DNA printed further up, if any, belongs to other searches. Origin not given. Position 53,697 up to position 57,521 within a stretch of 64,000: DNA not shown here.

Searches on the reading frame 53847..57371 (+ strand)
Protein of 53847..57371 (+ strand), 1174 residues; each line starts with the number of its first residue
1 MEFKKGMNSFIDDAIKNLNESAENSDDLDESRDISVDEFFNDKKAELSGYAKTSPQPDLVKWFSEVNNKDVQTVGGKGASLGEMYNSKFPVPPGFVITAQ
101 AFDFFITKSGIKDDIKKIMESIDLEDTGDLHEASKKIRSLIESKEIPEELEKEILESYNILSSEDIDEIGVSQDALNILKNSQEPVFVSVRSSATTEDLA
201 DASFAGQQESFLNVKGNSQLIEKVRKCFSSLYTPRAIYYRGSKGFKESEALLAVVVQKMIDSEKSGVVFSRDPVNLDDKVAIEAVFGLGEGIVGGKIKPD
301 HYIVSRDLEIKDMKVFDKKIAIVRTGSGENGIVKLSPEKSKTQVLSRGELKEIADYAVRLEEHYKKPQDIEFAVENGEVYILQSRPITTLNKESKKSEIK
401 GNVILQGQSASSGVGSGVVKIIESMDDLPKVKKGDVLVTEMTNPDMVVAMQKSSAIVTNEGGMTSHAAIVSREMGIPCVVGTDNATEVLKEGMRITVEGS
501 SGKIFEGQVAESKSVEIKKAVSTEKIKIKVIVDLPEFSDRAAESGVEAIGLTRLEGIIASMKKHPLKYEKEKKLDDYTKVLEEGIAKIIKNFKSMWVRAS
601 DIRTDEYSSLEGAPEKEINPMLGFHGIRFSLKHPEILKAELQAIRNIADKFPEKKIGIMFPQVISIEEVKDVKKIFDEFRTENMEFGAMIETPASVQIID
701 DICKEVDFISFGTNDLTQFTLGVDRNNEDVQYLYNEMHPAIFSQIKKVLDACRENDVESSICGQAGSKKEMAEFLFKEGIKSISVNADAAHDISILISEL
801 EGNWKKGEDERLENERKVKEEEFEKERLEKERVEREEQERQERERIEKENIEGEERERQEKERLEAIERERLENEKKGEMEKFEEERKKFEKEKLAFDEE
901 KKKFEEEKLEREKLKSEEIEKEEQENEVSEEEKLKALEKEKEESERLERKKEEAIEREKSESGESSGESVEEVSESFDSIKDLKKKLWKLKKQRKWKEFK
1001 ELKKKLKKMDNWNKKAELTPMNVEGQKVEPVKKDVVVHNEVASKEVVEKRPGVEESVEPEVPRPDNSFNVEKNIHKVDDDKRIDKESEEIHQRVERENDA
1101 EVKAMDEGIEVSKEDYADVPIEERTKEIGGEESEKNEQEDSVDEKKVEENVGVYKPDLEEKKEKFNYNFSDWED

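Call 48: search_protein_families(library=pfam, proteins=[window:53847-57371:+], max_evalue=0.001)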
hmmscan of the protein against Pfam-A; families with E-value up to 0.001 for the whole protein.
window:53847-57371:+ (1174 aa): 3 families
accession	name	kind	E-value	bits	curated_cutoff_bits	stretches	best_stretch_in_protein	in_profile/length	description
PF01326.24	PPDK_N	-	1.5e-103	347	27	1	72-399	2-321/328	Pyruvate phosphate dikinase, AMP/ATP-binding domain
PF02896.24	PEP-utilizers_C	-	3.1e-68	230.5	22.8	1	518-798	10-289/293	PEP-utilising enzyme, PEP-binding domain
PF00391.29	PEP-utilizers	-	6e-29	99.9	23.1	1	432-502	2-72/72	PEP-utilising enzyme, mobile domain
